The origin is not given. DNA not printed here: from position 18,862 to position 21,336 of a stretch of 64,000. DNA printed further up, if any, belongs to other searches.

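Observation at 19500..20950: Low-GC mosaic segment inside glyS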

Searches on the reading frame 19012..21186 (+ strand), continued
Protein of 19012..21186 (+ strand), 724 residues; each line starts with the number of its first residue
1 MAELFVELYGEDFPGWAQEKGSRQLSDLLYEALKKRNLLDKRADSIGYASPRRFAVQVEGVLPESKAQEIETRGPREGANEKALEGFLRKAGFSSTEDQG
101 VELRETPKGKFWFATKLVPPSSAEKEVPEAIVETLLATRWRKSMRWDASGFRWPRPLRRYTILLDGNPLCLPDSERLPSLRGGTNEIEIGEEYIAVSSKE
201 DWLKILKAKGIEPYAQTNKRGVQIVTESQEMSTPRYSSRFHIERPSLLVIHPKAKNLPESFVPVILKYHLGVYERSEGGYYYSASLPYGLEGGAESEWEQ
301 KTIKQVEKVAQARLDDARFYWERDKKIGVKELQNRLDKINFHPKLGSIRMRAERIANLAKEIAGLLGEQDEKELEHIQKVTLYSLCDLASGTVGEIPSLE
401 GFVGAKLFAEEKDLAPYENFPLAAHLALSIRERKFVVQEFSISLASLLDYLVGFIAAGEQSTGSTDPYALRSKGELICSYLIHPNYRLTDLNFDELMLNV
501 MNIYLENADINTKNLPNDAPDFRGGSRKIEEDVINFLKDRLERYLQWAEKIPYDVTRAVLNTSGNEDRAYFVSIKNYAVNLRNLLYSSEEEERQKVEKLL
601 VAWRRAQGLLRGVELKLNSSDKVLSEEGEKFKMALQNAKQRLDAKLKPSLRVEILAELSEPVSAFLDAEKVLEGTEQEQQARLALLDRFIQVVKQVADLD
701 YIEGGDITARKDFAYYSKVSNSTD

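Call 39: find_homologous_proteins(query=A1, max_evalue=1e-60)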
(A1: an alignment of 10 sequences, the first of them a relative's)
Query A1 (10 sequences) (724 aa, profile of the alignment): 148 proteins with E <= 1e-60 among 8000 candidates; the best 120 are listed.
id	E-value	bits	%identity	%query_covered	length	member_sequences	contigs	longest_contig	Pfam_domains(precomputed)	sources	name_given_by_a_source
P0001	0.0e+0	1147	100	100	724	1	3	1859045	PF02092.23,PF05746.22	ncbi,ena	-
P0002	0.0e+0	1134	75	99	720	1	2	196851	PF02092.23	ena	-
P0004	0.0e+0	1130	53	99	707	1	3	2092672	PF02092.23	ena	-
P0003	0.0e+0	1112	57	99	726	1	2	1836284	PF02092.23,PF05746.22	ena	-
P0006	0.0e+0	1104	49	99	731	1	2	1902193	PF02092.23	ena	-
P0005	0.0e+0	1092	48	99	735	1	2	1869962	PF02092.23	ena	-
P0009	0.0e+0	1019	35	98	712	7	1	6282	PF02092.23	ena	-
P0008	2.4e-296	1003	36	98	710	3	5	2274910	PF02092.23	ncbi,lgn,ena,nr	ncbi:MAG: glycine--tRNA ligase subunit beta [Alphaproteobacteria bacterium]|nr:glycine--tRNA ligase 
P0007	2.3e-213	729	56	59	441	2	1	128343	PF02092.23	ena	-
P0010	2.3e-193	663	41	57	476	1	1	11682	PF02092.23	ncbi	ncbi:MAG: glycine--tRNA ligase subunit beta, partial [Alphaproteobacteria bacterium]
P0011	8.5e-93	331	29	55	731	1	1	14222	PF02092.23,PF05746.22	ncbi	ncbi:MAG: glycine--tRNA ligase subunit beta [Rhodospirillaceae bacterium]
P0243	1.1e-89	320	51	38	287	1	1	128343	PF02092.23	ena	-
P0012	2.7e-89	319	27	97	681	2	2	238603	PF02092.23,PF05746.22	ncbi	-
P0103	1.0e-88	317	27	97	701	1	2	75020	PF02092.23,PF05746.22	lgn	-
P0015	2.5e-88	316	28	97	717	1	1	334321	PF02092.23,PF05746.22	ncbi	ncbi:MAG: glycine--tRNA ligase subunit beta [Pseudomonadota bacterium]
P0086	3.3e-88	315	30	65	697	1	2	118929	PF02092.23,PF05746.22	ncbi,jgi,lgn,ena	-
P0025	5.5e-85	305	28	97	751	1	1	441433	PF02092.23,PF05746.22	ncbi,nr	ncbi:MAG: glycine--tRNA ligase subunit beta [Rhodobacteraceae bacterium]|nr:glycine--tRNA ligase sub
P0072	5.3e-84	301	26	97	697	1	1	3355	PF02092.23,PF05746.22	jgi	jgi:glycyl-tRNA synthetase beta chain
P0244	8.2e-83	298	26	97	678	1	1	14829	PF02092.23,PF05746.22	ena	-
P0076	1.1e-82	297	27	97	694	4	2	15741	PF02092.23,PF05746.22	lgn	-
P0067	1.4e-82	297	26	95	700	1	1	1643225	PF02092.23,PF05746.22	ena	-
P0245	1.4e-82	297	26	97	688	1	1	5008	PF02092.23,PF05746.22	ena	-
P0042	2.5e-82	296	28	91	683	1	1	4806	PF02092.23,PF05746.22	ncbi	-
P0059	4.5e-81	292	27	97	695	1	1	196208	PF02092.23,PF05746.22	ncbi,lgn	-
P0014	1.0e-80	291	28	97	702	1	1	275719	PF02092.23,PF05746.22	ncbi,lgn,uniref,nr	ncbi:glycine--tRNA ligase subunit beta [Gluconobacter sp. Dm-62]|uniref:glycine--tRNA ligase subunit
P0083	1.0e-80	291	27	97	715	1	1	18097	PF02092.23,PF05746.22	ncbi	-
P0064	2.0e-80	290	29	97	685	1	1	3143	PF02092.23,PF05746.22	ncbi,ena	-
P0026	4.3e-80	289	29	97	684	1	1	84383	PF02092.23,PF05746.22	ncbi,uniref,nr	ncbi:glycine--tRNA ligase subunit beta [Gluconobacter aidae]|uniref:Glycine--tRNA ligase beta subuni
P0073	4.9e-80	288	29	55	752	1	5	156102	PF02092.23,PF05746.22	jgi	jgi:glycyl-tRNA synthetase beta chain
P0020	5.5e-80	288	29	97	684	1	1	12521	PF02092.23,PF05746.22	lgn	-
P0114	5.7e-80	288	25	96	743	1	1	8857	PF02092.23,PF05746.22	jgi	jgi:glycyl-tRNA synthetase beta chain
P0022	1.1e-79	287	26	97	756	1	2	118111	PF02092.23,PF05746.22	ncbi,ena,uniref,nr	ncbi:glycine--tRNA ligase subunit beta [uncultured Paracoccus sp.]|uniref:glycine--tRNA ligase subun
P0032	1.2e-79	287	29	97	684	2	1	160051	PF02092.23,PF05746.22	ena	-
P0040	2.7e-79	286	29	97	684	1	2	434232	PF02092.23,PF05746.22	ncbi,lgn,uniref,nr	ncbi:glycine--tRNA ligase subunit beta [Gluconobacter cerevisiae]|uniref:Glycine--tRNA ligase beta s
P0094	3.5e-79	286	27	96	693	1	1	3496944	PF02092.23,PF05746.22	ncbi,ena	-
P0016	5.6e-79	285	29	97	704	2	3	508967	PF02092.23,PF05746.22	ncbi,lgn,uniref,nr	ncbi:glycine--tRNA ligase subunit beta [Gluconobacter sp. R75690]|uniref:glycine--tRNA ligase subuni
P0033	1.0e-78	284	29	97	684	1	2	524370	PF02092.23,PF05746.22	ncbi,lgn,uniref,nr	ncbi:glycine--tRNA ligase subunit beta [Gluconobacter kondonii]|uniref:glycine--tRNA ligase subunit 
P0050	1.1e-78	284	29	97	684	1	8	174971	PF02092.23,PF05746.22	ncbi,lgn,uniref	ncbi:glycine--tRNA ligase subunit beta [Gluconobacter oxydans]|uniref:glycine--tRNA ligase subunit b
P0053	1.3e-78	284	28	97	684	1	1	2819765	PF02092.23,PF05746.22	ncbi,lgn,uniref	ncbi:glycine--tRNA ligase subunit beta [Gluconobacter sp. OJB]|uniref:glycine--tRNA ligase subunit b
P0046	1.9e-78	283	29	97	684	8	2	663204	PF02092.23,PF05746.22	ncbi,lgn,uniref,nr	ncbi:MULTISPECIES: glycine--tRNA ligase subunit beta [Gluconobacter]|uniref:Glycine--tRNA ligase bet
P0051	2.2e-78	283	30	97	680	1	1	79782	PF02092.23,PF05746.22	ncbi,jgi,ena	jgi:glycyl-tRNA synthetase beta chain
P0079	2.8e-78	283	30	68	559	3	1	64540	PF02092.23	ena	-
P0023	3.5e-78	282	29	97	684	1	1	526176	PF02092.23,PF05746.22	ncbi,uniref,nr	ncbi:glycyl-tRNA synthetase subunit beta [Gluconobacter sp. DsW_056]|uniref:glycine--tRNA ligase sub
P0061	3.5e-78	282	28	97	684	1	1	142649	PF02092.23,PF05746.22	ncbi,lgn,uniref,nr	ncbi:glycine--tRNA ligase subunit beta [Gluconobacter kondonii]|uniref:glycine--tRNA ligase subunit 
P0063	3.5e-78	282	28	97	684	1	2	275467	PF02092.23,PF05746.22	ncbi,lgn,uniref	ncbi:MAG: glycine--tRNA ligase subunit beta [Gluconobacter oxydans]|uniref:glycine--tRNA ligase subu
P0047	4.7e-78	282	29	97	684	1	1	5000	PF02092.23,PF05746.22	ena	-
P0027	5.6e-78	282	29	97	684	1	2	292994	PF02092.23,PF05746.22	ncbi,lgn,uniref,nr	ncbi:glycine--tRNA ligase subunit beta [Gluconobacter sphaericus]|uniref:glycine--tRNA ligase subuni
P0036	6.0e-78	281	28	97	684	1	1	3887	PF02092.23,PF05746.22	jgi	-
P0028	6.0e-78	281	28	97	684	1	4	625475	PF02092.23,PF05746.22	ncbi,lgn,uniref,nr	ncbi:glycine--tRNA ligase subunit beta [Gluconobacter albidus]|uniref:Glycine--tRNA ligase beta subu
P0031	7.1e-78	281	29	97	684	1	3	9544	PF02092.23,PF05746.22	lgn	-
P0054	7.2e-78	281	29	97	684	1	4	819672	PF02092.23,PF05746.22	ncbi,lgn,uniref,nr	ncbi:glycine--tRNA ligase subunit beta [Gluconobacter kondonii]|uniref:Glycine--tRNA ligase beta sub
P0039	8.0e-78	281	29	97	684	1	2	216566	PF02092.23,PF05746.22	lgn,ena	-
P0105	1.0e-77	281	27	97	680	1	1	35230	PF02092.23,PF05746.22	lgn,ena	-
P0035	1.1e-77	281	29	97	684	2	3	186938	PF02092.23,PF05746.22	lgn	-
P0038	1.1e-77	281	29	97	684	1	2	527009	PF02092.23,PF05746.22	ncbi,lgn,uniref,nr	ncbi:glycine--tRNA ligase subunit beta [Gluconobacter kondonii]|uniref:glycine--tRNA ligase subunit 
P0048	1.2e-77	281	29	97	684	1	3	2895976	PF02092.23,PF05746.22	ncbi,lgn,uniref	ncbi:glycine--tRNA ligase subunit beta [Gluconobacter oxydans]|uniref:glycine--tRNA ligase subunit b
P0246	1.2e-77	280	26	97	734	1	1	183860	PF02092.23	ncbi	-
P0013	1.3e-77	280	29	97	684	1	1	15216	PF02092.23,PF05746.22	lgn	-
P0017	1.6e-77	280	29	97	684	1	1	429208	PF02092.23,PF05746.22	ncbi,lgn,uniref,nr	ncbi:glycine--tRNA ligase subunit beta [Gluconobacter albidus]|uniref:glycine--tRNA ligase subunit b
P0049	1.9e-77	280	29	97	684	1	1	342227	PF02092.23,PF05746.22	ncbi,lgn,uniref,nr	ncbi:glycine--tRNA ligase subunit beta [Gluconobacter sp. LMG 31484]|uniref:Glycine--tRNA ligase bet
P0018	1.9e-77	280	29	97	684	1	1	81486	PF02092.23,PF05746.22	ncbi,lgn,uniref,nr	ncbi:glycine--tRNA ligase subunit beta [Gluconobacter albidus]|uniref:glycine--tRNA ligase subunit b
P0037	2.2e-77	280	29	97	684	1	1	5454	PF02092.23,PF05746.22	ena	-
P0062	2.2e-77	280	28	97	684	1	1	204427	PF02092.23,PF05746.22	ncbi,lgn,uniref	ncbi:MAG: glycine--tRNA ligase subunit beta [Gluconobacter sp.]|uniref:glycine--tRNA ligase subunit 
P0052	2.2e-77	280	29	97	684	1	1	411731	PF02092.23,PF05746.22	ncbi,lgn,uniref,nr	ncbi:glycine--tRNA ligase subunit beta [Gluconobacter sp. Dm-73]|uniref:glycine--tRNA ligase subunit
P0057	2.4e-77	279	28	97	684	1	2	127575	PF02092.23,PF05746.22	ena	-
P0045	2.7e-77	279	29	97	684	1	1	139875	PF02092.23,PF05746.22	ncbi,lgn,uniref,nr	ncbi:glycyl-tRNA synthetase subunit beta [Gluconobacter potus]|uniref:Glycine--tRNA ligase beta subu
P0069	3.1e-77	279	27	97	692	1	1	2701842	PF02092.23,PF05746.22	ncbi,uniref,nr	ncbi:glycine--tRNA ligase subunit beta [Entomobacter blattae]|uniref:Glycine--tRNA ligase beta subun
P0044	3.5e-77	279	29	97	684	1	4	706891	PF02092.23,PF05746.22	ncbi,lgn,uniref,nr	ncbi:glycine--tRNA ligase subunit beta [Gluconobacter sphaericus]|uniref:Glycine--tRNA ligase beta s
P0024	4.3e-77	279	29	97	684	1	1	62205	PF02092.23,PF05746.22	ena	-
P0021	4.9e-77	278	29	97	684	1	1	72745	PF02092.23,PF05746.22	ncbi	ncbi:MAG: glycine--tRNA ligase subunit beta [Gluconobacter albidus]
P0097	7.7e-77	278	26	97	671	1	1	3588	PF02092.23,PF05746.22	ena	-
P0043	1.1e-76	277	28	97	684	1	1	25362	PF02092.23,PF05746.22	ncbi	ncbi:MAG: glycine--tRNA ligase subunit beta [Gluconobacter oxydans]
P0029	2.5e-76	276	28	97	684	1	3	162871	PF02092.23,PF05746.22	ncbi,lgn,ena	-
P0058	7.0e-76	275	28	97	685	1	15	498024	PF02092.23,PF05746.22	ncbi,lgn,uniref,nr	ncbi:MAG: glycine--tRNA ligase subunit beta [Gluconobacter potus]|uniref:Glycine--tRNA ligase beta s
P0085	7.9e-76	274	26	97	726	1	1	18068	PF02092.23,PF05746.22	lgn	-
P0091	1.1e-75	274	27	96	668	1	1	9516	PF02092.23,PF05746.22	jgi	jgi:glycyl-tRNA synthetase beta chain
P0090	1.7e-75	273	26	97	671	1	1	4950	PF02092.23,PF05746.22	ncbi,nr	ncbi:MAG: glycine--tRNA ligase subunit beta [Caulobacteraceae bacterium]|nr:glycine--tRNA ligase sub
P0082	1.7e-75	273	28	97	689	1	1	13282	PF02092.23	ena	-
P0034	2.0e-75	273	29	97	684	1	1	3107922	PF02092.23,PF05746.22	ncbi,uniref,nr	ncbi:glycine--tRNA ligase subunit beta [Gluconobacter albidus]|uniref:glycine--tRNA ligase subunit b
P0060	7.5e-75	271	29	97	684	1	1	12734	PF02092.23,PF05746.22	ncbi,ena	-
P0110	9.4e-75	271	27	97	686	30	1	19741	PF02092.23,PF05746.22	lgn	-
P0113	1.4e-74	270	26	97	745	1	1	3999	PF02092.23,PF05746.22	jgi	-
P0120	1.7e-74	270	27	96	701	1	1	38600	PF02092.23,PF05746.22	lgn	-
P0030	2.5e-74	269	29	97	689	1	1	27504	PF02092.23,PF05746.22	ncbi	-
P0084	3.7e-74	269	26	97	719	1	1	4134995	PF02092.23,PF05746.22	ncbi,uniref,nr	ncbi:glycine--tRNA ligase subunit beta [Acidiphilium acidophilum]|uniref:glycine--tRNA ligase subuni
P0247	4.8e-74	269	27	55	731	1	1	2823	PF02092.23,PF05746.22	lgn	-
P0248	7.2e-74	268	26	97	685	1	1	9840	PF02092.23,PF05746.22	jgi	jgi:glycyl-tRNA synthetase beta chain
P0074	3.6e-73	266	26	97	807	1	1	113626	PF02092.23,PF05746.22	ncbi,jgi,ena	jgi:glycyl-tRNA synthetase beta chain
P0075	2.2e-72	263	30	68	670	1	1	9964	PF02092.23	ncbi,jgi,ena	jgi:glycyl-tRNA synthetase beta chain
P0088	3.5e-72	262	25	97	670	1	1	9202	PF02092.23,PF05746.22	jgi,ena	-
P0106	5.2e-72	262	28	96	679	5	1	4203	PF02092.23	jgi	jgi:glycyl-tRNA synthetase beta chain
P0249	1.2e-71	261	29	97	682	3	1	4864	PF02092.23,PF05746.22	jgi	jgi:glycyl-tRNA synthetase beta chain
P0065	1.3e-71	261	30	55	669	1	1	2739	PF02092.23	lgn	-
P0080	6.0e-71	258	28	97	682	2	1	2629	PF02092.23,PF05746.22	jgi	jgi:glycyl-tRNA synthetase beta chain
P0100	9.5e-71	258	29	97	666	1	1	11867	PF02092.23,PF05746.22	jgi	jgi:glycyl-tRNA synthetase beta chain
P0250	1.0e-70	258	27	97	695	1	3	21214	PF02092.23,PF05746.22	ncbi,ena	-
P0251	1.9e-70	257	28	87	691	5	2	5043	PF02092.23,PF05746.22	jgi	jgi:glycyl-tRNA synthetase beta chain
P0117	3.4e-70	256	27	97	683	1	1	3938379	PF02092.23,PF05746.22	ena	-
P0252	4.7e-70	255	27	67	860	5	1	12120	PF02092.23,PF05746.22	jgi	jgi:glycyl-tRNA synthetase beta chain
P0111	6.4e-70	255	28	95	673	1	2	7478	PF02092.23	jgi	-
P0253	6.8e-70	255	24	97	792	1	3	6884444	PF02092.23,PF05746.22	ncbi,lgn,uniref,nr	ncbi:glycine--tRNA ligase subunit beta [Mesorhizobium sp. B1-1-9]|uniref:Glycine--tRNA ligase beta s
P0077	7.1e-70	255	29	97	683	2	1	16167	PF02092.23,PF05746.22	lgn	-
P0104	8.6e-70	254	28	97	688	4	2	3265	PF02092.23,PF05746.22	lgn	-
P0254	1.2e-69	254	27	97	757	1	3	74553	PF02092.23,PF05746.22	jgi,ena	-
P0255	1.4e-69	254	26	97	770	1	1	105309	PF02092.23,PF05746.22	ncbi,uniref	ncbi:glycine--tRNA ligase subunit beta [Mesorhizobium sp. M0510]|uniref:glycine--tRNA ligase subunit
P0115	3.8e-69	252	28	97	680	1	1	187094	PF02092.23,PF05746.22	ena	-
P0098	4.2e-69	252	28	97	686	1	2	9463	PF02092.23,PF05746.22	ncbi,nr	ncbi:MAG: glycine--tRNA ligase subunit beta [Pseudomonadota bacterium]|nr:glycine--tRNA ligase subun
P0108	6.8e-69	252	28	97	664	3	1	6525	PF02092.23,PF05746.22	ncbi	-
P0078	1.0e-68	251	29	97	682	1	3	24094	PF02092.23,PF05746.22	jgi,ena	jgi:glycyl-tRNA synthetase beta chain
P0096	1.2e-68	251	27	97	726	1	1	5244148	PF02092.23,PF05746.22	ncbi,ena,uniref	ncbi:glycine--tRNA ligase subunit beta [Rhodopila sp.]|uniref:glycine--tRNA ligase subunit beta n=1 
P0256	1.2e-68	251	28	97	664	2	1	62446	PF02092.23,PF05746.22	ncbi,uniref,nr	ncbi:glycine--tRNA ligase subunit beta [Acidiphilium iwatense]|uniref:Glycine--tRNA ligase beta subu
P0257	2.2e-68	250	28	96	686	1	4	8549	PF02092.23,PF05746.22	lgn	-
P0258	2.7e-68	250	27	97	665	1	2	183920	PF02092.23,PF05746.22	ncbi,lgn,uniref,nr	ncbi:glycine--tRNA ligase subunit beta [Acidiphilium sp. PA]|uniref:glycine--tRNA ligase subunit bet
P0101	3.7e-68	249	31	67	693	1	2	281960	PF02092.23,PF05746.22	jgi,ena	jgi:glycyl-tRNA synthetase beta chain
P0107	3.7e-68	249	29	97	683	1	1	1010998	PF02092.23,PF05746.22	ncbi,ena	-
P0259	3.9e-68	249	28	55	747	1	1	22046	PF02092.23,PF05746.22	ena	-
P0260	3.9e-68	249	27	97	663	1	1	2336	PF02092.23,PF05746.22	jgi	jgi:glycyl-tRNA synthetase beta chain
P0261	5.4e-68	249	27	93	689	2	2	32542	PF02092.23,PF05746.22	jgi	jgi:glycyl-tRNA synthetase beta chain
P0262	9.4e-68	248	27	97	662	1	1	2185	PF02092.23,PF05746.22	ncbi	-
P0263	1.8e-67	247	28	87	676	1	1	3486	PF02092.23,PF05746.22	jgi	jgi:glycyl-tRNA synthetase beta chain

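Call 41: find_encoding_contigs(protein=P0007, flank=10000, max_places=2)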
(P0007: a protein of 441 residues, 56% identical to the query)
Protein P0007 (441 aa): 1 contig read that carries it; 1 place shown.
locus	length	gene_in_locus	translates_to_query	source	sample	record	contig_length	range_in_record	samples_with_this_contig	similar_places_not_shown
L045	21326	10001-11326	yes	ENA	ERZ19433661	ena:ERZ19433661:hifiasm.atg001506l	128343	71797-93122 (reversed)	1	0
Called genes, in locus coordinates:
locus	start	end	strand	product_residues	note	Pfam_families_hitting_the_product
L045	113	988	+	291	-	PF03320:FBPase_glpX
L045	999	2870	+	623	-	PF01368:DHH, PF02272:DHHA1, PF17768:RecJ_OB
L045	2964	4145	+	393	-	PF01612:DNA_pol_A_exo1, PF00570:HRDC (weak)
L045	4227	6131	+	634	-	PF01336:tRNA_anti-codon, PF00152:tRNA-synt_2, PF02938:GAD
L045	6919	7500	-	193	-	PF07750:GcrA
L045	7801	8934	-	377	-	PF00348:polyprenyl_synt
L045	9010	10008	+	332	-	PF02091:tRNA-synt_2e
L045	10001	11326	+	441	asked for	PF02092:tRNA_synt_2f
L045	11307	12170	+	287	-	PF02092:tRNA_synt_2f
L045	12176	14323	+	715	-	PF01326:PPDK_N, PF00391:PEP-utilizers, PF02896:PEP-utilizers_C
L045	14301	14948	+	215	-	PF02896:PEP-utilizers_C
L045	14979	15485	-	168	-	PF09923:DUF2155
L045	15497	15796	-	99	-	-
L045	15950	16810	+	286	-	PF21088:MS_channel_1st, PF00924:MS_channel_2nd, PF21082:MS_channel_3rd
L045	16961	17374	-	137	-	PF02470:MlaD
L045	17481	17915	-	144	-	PF05071:NDUFA12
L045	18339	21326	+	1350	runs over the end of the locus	-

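Call 48: search_protein_representatives(protein=window:19012-21186:+)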
Query: 724 residues. Proteins with E-value up to 0.001 (for the whole library): 5162; up to 1e-10: 3226; up to 1e-30: 319. The best 150 are listed.
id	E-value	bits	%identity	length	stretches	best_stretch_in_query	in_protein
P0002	0.0e+00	1147.8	76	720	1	1-715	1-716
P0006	4.5e-192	656.6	53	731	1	1-715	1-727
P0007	1.8e-149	515.9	63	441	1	1-425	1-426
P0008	1.5e-114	400.4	39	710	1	1-710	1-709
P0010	7.8e-83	295.6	43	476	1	1-411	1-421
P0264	5.1e-74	266.5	37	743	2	253-705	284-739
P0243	2.6e-65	237.7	54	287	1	442-715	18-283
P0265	3.5e-53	197.6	29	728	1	1-709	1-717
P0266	1.0e-50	189.5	37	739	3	1-170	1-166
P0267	4.3e-50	187.4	30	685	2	1-473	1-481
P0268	8.4e-50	186.4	28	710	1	1-702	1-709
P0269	1.6e-49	185.5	34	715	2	301-702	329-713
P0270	2.4e-49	184.9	34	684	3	1-169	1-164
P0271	2.6e-49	184.8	34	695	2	306-704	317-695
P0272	4.3e-49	184.1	29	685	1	1-704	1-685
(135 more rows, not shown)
